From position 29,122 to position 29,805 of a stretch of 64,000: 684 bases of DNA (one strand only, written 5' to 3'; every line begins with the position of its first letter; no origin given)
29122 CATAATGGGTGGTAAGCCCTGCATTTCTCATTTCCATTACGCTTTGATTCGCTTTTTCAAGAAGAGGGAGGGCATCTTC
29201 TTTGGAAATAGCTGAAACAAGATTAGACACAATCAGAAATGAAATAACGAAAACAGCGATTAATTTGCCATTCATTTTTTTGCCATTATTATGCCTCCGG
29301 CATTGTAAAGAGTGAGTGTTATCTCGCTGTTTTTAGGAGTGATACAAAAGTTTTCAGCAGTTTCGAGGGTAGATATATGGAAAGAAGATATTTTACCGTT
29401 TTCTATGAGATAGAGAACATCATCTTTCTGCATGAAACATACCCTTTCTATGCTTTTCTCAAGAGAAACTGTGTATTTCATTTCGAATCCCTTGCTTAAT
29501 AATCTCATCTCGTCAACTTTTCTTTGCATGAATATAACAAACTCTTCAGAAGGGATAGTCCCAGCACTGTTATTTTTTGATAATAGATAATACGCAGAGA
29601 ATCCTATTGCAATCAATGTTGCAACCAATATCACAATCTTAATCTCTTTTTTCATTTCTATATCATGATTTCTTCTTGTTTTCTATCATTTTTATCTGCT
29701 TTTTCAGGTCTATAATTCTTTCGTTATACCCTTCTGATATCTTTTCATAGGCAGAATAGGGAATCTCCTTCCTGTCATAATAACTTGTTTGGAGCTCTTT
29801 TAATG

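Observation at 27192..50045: Repeated modules pairing giant anchored surface proteins with KaiC-fold ATPases: a candidate undescribed surface/adhesion-coupled ATPase system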

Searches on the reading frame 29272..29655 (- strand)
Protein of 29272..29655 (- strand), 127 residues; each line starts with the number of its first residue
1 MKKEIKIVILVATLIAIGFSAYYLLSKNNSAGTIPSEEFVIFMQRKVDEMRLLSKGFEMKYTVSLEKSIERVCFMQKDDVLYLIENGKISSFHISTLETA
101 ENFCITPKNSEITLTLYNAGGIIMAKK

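Call 4: search_protein_families(library=pfam, proteins=[window:29272-29655:-], max_evalue=0.01)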
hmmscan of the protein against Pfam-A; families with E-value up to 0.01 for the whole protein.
window:29272-29655:- (127 aa): 0 families

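Call 49: search_protein_families(library=ncbifam, proteins=[window:29272-29655:-], max_evalue=0.01)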
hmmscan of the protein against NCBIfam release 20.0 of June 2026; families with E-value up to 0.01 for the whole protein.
window:29272-29655:- (127 aa): 0 families
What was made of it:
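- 29272..29655 (-): h127: small N-terminally anchored protein with no detectable homologue in the related loci. No Pfam or NCBIfam hit (calls 4, 49).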

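Call 52: search_protein_families(library=pfam, proteins=[window:29272-29655:-], max_evalue=5)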
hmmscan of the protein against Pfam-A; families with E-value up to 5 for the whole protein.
window:29272-29655:- (127 aa): 1 family
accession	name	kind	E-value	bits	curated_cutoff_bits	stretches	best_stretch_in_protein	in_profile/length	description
PF23383.1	Beta-prop_IFT140_1st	-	0.17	11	27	1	27-99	190-263/406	IFT140 first beta-propeller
